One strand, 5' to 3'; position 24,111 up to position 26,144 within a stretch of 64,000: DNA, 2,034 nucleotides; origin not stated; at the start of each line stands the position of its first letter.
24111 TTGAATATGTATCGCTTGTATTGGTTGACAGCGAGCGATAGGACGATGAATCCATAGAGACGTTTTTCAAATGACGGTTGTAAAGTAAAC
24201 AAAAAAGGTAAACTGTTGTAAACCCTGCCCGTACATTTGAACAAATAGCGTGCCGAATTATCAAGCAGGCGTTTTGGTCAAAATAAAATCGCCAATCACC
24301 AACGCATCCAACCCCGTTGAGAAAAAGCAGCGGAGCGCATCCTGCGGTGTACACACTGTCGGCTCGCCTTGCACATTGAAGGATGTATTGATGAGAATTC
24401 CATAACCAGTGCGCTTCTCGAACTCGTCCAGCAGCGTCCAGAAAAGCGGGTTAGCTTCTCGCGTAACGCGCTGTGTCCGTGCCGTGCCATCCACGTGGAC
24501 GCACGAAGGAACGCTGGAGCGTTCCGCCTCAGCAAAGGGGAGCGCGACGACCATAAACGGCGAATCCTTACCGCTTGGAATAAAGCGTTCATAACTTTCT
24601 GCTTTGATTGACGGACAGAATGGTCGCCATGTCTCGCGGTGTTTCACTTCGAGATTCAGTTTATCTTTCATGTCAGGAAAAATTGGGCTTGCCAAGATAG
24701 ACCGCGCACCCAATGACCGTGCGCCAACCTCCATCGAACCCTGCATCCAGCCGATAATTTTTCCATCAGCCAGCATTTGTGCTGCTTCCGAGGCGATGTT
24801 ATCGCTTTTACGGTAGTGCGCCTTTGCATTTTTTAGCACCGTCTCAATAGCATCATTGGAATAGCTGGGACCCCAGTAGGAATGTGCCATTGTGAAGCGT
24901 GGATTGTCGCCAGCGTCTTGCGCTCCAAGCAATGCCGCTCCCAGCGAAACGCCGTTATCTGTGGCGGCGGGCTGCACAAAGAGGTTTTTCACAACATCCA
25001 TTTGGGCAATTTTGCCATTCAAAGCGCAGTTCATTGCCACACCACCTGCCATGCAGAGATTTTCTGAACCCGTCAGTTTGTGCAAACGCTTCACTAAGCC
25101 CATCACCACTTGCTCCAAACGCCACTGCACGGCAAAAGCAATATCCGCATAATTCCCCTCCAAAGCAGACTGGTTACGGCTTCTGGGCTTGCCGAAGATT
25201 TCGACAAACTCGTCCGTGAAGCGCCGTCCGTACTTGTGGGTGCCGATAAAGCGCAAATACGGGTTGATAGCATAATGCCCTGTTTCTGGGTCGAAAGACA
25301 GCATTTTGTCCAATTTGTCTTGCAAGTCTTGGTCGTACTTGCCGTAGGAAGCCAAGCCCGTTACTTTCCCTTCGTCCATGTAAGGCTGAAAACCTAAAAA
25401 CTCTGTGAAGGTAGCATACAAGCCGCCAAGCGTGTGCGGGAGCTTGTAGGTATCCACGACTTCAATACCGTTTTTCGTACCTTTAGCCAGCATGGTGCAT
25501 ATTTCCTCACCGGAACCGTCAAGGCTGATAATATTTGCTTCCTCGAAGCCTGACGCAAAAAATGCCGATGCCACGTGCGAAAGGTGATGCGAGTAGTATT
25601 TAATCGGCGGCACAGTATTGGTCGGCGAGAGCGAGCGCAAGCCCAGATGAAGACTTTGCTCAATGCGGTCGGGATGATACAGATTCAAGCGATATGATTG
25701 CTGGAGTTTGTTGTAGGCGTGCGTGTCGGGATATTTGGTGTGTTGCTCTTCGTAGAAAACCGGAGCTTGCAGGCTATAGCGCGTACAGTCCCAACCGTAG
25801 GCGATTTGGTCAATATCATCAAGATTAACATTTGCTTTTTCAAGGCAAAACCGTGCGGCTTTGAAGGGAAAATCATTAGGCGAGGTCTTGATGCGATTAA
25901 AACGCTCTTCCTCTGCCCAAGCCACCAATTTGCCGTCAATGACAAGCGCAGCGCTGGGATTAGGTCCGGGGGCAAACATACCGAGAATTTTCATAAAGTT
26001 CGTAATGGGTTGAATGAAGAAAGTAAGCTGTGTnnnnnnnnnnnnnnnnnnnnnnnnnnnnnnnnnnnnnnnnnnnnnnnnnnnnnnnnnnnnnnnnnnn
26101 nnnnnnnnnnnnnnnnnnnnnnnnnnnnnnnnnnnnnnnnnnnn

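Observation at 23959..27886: Operon of M16 protein without zinc motif, retropepsin-like protease and NodU-type carbamoyltransferase, followed by a possible 68-aa Ser/Thr-rich ORF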

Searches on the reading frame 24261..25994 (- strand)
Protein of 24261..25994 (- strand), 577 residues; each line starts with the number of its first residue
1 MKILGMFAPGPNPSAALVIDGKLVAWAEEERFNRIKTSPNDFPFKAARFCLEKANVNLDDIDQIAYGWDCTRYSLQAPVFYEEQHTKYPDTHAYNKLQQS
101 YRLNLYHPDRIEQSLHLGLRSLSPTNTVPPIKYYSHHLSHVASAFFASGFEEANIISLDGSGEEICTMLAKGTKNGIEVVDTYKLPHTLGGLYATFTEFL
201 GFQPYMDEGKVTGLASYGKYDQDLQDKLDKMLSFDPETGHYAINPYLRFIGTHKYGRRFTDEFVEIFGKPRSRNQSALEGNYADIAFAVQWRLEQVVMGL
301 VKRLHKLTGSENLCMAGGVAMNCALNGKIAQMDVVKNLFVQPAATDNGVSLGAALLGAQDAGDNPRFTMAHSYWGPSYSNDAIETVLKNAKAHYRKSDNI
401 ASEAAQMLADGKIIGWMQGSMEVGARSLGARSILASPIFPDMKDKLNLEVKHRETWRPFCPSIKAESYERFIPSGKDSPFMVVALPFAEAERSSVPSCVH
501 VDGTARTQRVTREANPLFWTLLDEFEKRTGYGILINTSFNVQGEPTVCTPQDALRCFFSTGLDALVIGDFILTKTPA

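Call 3: search_protein_families(library=pfam, proteins=[window:24261-25994:-], max_evalue=0.01)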
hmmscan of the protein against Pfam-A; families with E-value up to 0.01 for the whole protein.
window:24261-25994:- (577 aa): 4 families
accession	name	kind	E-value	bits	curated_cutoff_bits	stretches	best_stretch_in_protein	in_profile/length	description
PF16861.10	Carbam_trans_C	-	6.7e-66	221.5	27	1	405-574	1-170/170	Carbamoyltransferase C-terminus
PF02543.21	Carbam_trans_N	-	1.2e-51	176.7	24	1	14-355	13-346/346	Carbamoyltransferase N-terminus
PF00814.31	TsaD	-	1.9e-05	24.9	24.8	1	275-349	190-260/264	tRNA N6-adenosine threonylcarbamoyltransferase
PF22521.2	HypF_C_2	-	0.0046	17.2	27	1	281-352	165-240/241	Carbamoyltransferase, Kae1-like Domain, second subdomain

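Call 8: find_homologous_proteins(query=window:24261-25994:-)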
Query window:24261-25994:- (577 aa): 7933 proteins with E <= 0.001 among 8000 candidates; the best 120 are listed.
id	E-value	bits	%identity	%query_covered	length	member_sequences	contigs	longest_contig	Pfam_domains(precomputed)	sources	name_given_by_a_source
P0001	0.0e+0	1340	99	100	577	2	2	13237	PF02543.22,PF00814.32,PF16861.11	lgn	-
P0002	0.0e+0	1338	99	100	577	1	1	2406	PF02543.22,PF00814.32,PF16861.11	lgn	-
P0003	0.0e+0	1337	99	100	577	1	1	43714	PF02543.22,PF00814.32,PF16861.11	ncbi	-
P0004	0.0e+0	1335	100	99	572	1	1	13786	PF02543.22,PF00814.32,PF16861.11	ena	-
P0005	0.0e+0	1279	94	100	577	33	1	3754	PF02543.22,PF16861.11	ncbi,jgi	jgi:carbamoyltransferase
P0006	0.0e+0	1226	90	99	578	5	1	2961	PF02543.22,PF16861.11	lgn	-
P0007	0.0e+0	1136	82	99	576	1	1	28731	PF02543.22,PF16861.11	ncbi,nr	ncbi:MAG: carbamoyltransferase C-terminal domain-containing protein [Bacteroidota bacterium]|nr:hypo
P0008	0.0e+0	1135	82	99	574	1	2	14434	PF02543.22,PF16861.11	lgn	-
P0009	0.0e+0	1126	82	99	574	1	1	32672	PF02543.22,PF16861.11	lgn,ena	-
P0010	0.0e+0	1121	82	99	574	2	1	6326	PF02543.22,PF16861.11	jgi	jgi:carbamoyltransferase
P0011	0.0e+0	1119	81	99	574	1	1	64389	PF02543.22,PF16861.11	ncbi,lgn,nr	ncbi:MAG: hypothetical protein EAZ92_04600 [Candidatus Kapaibacterium sp.]|nr:MAG: hypothetical prot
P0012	0.0e+0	1119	82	99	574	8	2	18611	PF02543.22,PF16861.11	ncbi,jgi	jgi:carbamoyltransferase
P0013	0.0e+0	1118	82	99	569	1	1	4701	PF02543.22,PF16861.11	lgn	-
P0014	0.0e+0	1078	79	99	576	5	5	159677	PF02543.22,PF16861.11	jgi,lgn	jgi:carbamoyltransferase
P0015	0.0e+0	1074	79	99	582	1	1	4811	PF02543.22,PF16861.11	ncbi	-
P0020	0.0e+0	1012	73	99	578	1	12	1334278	PF02543.22,PF22521.3,PF16861.11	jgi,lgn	jgi:carbamoyltransferase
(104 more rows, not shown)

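Call 10: find_encoding_contigs(protein=P0011, flank=7000, max_places=2)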
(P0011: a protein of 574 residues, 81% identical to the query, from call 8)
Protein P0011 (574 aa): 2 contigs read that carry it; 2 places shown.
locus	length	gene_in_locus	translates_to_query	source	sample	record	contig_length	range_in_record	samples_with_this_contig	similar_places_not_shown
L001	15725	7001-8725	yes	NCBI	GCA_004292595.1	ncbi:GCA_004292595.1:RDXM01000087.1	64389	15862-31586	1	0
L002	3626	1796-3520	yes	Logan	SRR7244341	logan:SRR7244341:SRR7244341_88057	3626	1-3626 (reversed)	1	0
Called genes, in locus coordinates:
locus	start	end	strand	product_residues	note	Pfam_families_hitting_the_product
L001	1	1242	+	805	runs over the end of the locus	-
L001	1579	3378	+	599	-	-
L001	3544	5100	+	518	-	-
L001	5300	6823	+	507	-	PF00092:VWA, PF00362:Integrin_beta (faint), PF25106:VWA_4, PF13519:VWA_2, PF00691:OmpA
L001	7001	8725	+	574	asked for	PF02543:Carbam_trans_N, PF16861:Carbam_trans_C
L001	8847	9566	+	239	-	PF02163:Peptidase_M50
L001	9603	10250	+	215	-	PF12766:Pyridox_oxase_2 (weak), PF01243:PNPOx_N, PF10590:PNP_phzG_C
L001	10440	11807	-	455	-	PF10396:TrmE_N, PF12631:MnmE_helical, PF00350:Dynamin_N (faint), PF01926:MMR_HSR1, PF02421:FeoB_N (weak)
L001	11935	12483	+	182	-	PF01047:MarR (weak), PF13404:HTH_AsnC-type, PF13412:HTH_24, PF01037:AsnC_trans_reg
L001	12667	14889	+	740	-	PF12437:GSIII_N, PF00120:Gln-synt_C, PF18318:Gln-synt_C-ter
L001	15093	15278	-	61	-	-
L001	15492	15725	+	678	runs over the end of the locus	PF00270:DEAD (faint), PF04851:ResIII, PF17757:UvrB_inter, PF27431:UvrB_3rd, PF00271:Helicase_C, PF12344:UvrB, PF02151:UVR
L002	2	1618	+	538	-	?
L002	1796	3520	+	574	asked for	PF02543:Carbam_trans_N, PF16861:Carbam_trans_C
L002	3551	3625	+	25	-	?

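Call 11: find_encoding_contigs(protein=P0014, flank=7000, max_places=2)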
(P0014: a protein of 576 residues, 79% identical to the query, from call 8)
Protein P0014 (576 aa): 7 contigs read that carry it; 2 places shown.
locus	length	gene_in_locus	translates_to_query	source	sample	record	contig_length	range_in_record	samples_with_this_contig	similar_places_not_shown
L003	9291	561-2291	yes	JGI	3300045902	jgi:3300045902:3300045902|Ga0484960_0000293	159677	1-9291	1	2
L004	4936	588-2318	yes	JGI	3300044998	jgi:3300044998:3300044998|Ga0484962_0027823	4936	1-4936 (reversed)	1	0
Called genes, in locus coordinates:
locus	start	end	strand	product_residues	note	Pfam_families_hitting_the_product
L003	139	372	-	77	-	-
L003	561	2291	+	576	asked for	PF02543:Carbam_trans_N, PF16861:Carbam_trans_C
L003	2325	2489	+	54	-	PF20077:CcmD_alt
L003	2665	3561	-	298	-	PF00231:ATP-synt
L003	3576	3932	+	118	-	-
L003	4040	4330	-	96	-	PF03795:YCII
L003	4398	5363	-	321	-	PF01073:3Beta_HSD (weak), PF01370:Epimerase, PF04321:RmlD_sub_bind, PF16363:GDP_Man_Dehyd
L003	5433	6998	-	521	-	PF02874:ATP-synt_ab_N, PF00006:ATP-synt_ab, PF00306:ATP-synt_ab_C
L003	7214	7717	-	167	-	-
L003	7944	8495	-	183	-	PF00213:OSCP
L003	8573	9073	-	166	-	PF00430:ATP-synt_B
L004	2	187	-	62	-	?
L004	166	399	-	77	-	-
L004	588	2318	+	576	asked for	PF02543:Carbam_trans_N, PF16861:Carbam_trans_C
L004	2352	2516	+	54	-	PF20077:CcmD_alt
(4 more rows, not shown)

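Call 12: find_encoding_contigs(protein=P0020, flank=7000, max_places=2)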
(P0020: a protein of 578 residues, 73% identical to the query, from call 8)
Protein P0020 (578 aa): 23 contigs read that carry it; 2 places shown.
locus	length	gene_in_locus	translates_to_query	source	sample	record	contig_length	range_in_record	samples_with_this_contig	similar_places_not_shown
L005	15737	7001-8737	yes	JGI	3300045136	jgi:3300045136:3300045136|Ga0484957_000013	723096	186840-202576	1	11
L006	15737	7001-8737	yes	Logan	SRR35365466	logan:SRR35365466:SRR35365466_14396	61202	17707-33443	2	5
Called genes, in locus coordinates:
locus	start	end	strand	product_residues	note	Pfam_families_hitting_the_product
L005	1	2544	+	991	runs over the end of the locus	PF13620:CarboxypepD_reg, PF13715:CarbopepD_reg_2, PF18939:DUF5686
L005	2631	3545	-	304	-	PF01040:UbiA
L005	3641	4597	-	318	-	-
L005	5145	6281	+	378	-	-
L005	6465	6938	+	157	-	PF00583:Acetyltransf_1, PF13302:Acetyltransf_3, PF13523:Acetyltransf_8 (faint), PF13508:Acetyltransf_7 (weak)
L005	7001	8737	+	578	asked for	PF02543:Carbam_trans_N, PF22521:HypF_C_2 (faint), PF16861:Carbam_trans_C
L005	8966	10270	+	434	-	PF03952:Enolase_N, PF00113:Enolase_C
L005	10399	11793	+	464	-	PF02878:PGM_PMM_I, PF02879:PGM_PMM_II, PF02880:PGM_PMM_III, PF00408:PGM_PMM_IV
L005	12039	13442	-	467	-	PF12704:MacB_PCD, PF02687:FtsX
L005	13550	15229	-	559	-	PF00072:Response_reg, PF00158:Sigma54_activat, PF14532:Sigma54_activ_2 (weak), PF00158:Sigma54_activat, PF14532:Sigma54_activ_2 (weak), PF25601:AAA_lid_14, PF02954:HTH_8 (weak)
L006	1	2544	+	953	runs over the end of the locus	PF13620:CarboxypepD_reg, PF13715:CarbopepD_reg_2, PF18939:DUF5686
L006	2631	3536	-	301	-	PF01040:UbiA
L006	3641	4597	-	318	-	-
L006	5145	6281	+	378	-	-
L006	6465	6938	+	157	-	PF00583:Acetyltransf_1, PF13302:Acetyltransf_3, PF13523:Acetyltransf_8 (faint), PF13508:Acetyltransf_7 (weak)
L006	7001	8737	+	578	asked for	PF02543:Carbam_trans_N, PF22521:HypF_C_2 (faint), PF16861:Carbam_trans_C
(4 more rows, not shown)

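Call 13: find_encoding_contigs(protein=P0003, flank=7000, max_places=2)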
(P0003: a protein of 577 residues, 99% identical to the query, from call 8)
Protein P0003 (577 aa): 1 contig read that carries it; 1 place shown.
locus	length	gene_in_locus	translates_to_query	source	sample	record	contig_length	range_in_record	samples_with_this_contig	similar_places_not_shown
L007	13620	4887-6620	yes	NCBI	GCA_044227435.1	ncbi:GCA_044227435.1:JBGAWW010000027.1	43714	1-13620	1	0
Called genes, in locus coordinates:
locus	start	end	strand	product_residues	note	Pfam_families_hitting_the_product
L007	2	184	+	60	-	?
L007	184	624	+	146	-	PF22014:DUF6932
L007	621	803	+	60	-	-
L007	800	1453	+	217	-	-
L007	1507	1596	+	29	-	-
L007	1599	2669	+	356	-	PF00589:Phage_integrase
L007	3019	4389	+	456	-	PF00675:Peptidase_M16, PF05193:Peptidase_M16_C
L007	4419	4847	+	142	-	PF13650:Asp_protease_2, PF13975:gag-asp_proteas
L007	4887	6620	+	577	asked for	PF02543:Carbam_trans_N, PF00814:TsaD (faint), PF16861:Carbam_trans_C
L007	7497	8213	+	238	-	-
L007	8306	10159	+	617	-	PF01663:Phosphodiest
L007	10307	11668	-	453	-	PF07287:AtuA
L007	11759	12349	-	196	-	-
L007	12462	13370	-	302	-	PF00528:BPD_transp_1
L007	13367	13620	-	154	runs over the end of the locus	-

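Call 14: find_encoding_contigs(protein=P0007, flank=7000, max_places=2)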
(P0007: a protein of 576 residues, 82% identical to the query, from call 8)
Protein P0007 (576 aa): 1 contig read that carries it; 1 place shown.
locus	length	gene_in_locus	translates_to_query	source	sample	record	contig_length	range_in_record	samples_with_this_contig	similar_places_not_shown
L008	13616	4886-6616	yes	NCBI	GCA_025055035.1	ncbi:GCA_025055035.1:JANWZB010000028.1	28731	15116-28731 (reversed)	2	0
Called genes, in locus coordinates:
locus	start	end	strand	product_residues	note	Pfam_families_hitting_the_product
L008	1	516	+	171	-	PF00551:Formyl_trans_N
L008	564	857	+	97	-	-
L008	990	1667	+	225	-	PF21553:Formyl_trans_C_2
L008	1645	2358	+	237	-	PF02585:PIG-L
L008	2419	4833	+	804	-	PF00246:Peptidase_M14, PF20773:InhA-like_MAM, PF18962:Por_Secre_tail (weak)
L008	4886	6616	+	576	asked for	PF02543:Carbam_trans_N, PF16861:Carbam_trans_C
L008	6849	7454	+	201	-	PF00163:Ribosomal_S4, PF01479:S4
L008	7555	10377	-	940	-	PF16328:DUF4961 (weak), PF00128:Alpha-amylase, PF18962:Por_Secre_tail (weak)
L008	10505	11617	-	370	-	PF00365:PFK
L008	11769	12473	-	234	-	PF14371:DUF4412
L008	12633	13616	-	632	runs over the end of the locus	PF01134:GIDA, PF12831:FAD_oxidored (weak), PF21680:GIDA_C_1st, PF13932:SAM_GIDA_C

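Call 15: find_encoding_contigs(protein=P0005, flank=7000, max_places=3)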
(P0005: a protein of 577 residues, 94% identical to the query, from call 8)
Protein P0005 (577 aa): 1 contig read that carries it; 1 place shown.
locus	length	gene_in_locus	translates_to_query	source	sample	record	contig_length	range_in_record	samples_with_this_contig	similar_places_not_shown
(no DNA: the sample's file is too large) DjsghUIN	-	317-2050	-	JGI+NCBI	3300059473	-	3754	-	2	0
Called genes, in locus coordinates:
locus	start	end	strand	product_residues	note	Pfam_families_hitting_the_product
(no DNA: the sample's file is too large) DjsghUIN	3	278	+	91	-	?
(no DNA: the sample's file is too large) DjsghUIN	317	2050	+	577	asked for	PF02543:Carbam_trans_N, PF16861:Carbam_trans_C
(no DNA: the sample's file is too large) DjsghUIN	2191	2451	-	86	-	-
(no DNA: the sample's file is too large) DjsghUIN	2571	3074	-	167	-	PF09996:DUF2237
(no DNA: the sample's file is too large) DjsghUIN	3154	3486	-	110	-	PF00085:Thioredoxin, PF08534:Redoxin (faint), PF13098:Thioredoxin_2, PF13905:Thioredoxin_8 (faint)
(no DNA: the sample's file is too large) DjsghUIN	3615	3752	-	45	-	?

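Call 16: search_protein_families(library=ncbifam, proteins=[window:24261-25994:-], max_evalue=0.01)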
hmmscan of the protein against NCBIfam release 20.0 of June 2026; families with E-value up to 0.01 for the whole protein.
window:24261-25994:- (577 aa): 6 families
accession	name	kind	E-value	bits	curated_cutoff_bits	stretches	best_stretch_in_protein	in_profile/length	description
NF041651.1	nodul_NodU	equivalog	2.5e-42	145.4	1000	1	295-544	287-527/556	nodulation protein NodU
TIGR03723.1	T6A_TsaD_YgjD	equivalog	2.1e-05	23.8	296.1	1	275-353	225-307/314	tRNA (adenosine(37)-N6)-threonylcarbamoyltransferase complex transferase subunit TsaD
TIGR00329.1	gcp_kae1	subfamily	3.6e-05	23.2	207.8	1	275-349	224-302/305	tRNA (adenosine(37)-N6)-threonylcarbamoyltransferase complex transferase subunit TsaD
TIGR00143.1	hypF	equivalog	0.0004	18.6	466.1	0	281-355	660-738/741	carbamoyltransferase HypF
NF007174.0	PRK09605.1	equivalog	0.00085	17.9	447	1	281-397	217-335/535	bifunctional N(6)-L-threonylcarbamoyladenine synthase/serine/threonine protein kinase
TIGR03722.2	arch_KAE1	equivalog_domain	0.0017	17.5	375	0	281-384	215-320/323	KEOPS complex N(6)-L-threonylcarbamoyladenine synthase Kae1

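Call 20: find_related_loci(query=window:24261-25994:-, collection=metagenome_contigs, flank=6000)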
Query window:24261-25994:- (577 aa) in metagenome_contigs; peptide patterns used: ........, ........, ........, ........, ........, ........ (x = any residue, [..] = any of these).
60 stretches matched a pattern; 10 encode a relative of the query (tblastn E <= 1e-3); 10 distinct loci.
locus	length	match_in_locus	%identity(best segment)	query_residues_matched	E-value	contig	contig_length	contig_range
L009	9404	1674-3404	94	1-577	0e+0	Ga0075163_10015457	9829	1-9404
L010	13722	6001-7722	90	1-574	0e+0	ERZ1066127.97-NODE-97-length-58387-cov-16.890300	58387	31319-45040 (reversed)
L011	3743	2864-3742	90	1-293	0e+0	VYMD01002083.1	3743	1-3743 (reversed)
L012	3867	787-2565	35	1-574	3e-104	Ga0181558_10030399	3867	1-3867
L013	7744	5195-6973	35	1-574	9e-97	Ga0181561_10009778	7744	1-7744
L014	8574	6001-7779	35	1-574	9e-97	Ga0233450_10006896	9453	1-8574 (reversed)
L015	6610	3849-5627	35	1-574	9e-96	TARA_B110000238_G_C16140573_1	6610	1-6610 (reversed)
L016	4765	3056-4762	35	1-550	1e-92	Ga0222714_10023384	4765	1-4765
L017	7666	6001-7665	34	3-537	3e-83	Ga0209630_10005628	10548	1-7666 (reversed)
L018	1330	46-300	52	490-574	2e-24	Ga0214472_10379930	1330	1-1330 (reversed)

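Call 35: search_solved_structures(query=window:24261-25994:-, max_evalue=0.00001)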
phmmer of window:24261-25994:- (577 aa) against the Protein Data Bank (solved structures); distinct sequences matched with E-value up to 0.00001: 12.
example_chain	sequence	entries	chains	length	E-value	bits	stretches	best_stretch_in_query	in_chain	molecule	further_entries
3vex_A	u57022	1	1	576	3.1e-99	336.2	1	12-574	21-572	O-carbamoyltransferase TobZ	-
3ver_A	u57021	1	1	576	3.4e-99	336.1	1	12-574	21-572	O-carbamoyltransferase TobZ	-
3vf4_A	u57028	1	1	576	8.7e-99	334.7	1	12-574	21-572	O-carbamoyltransferase TobZ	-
3vf2_A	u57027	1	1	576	1.2e-98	334.3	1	12-574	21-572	O-carbamoyltransferase TobZ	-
3ven_A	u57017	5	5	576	2.3e-98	333.4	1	12-574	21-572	O-carbamoyltransferase TobZ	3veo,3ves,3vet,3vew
3vez_A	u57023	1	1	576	2.3e-98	333.3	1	12-574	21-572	O-carbamoyltransferase TobZ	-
7xb6_A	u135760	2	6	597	3.2e-87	296.6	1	10-574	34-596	Carbamoyltransferase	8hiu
9s2t_A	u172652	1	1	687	8.5e-78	265.4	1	14-574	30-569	Decarbamoylnovobiocin carbamoyltransferase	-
7vzu_A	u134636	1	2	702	1.5e-70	241.5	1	13-572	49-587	GdmN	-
7vyj_A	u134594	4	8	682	1.8e-70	241.2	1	13-572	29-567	GdmN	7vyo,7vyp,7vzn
7vx0_A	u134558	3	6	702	2e-70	241.1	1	13-572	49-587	GdmN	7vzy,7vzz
7vzq_A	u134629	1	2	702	8.9e-69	235.6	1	13-572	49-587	GdmN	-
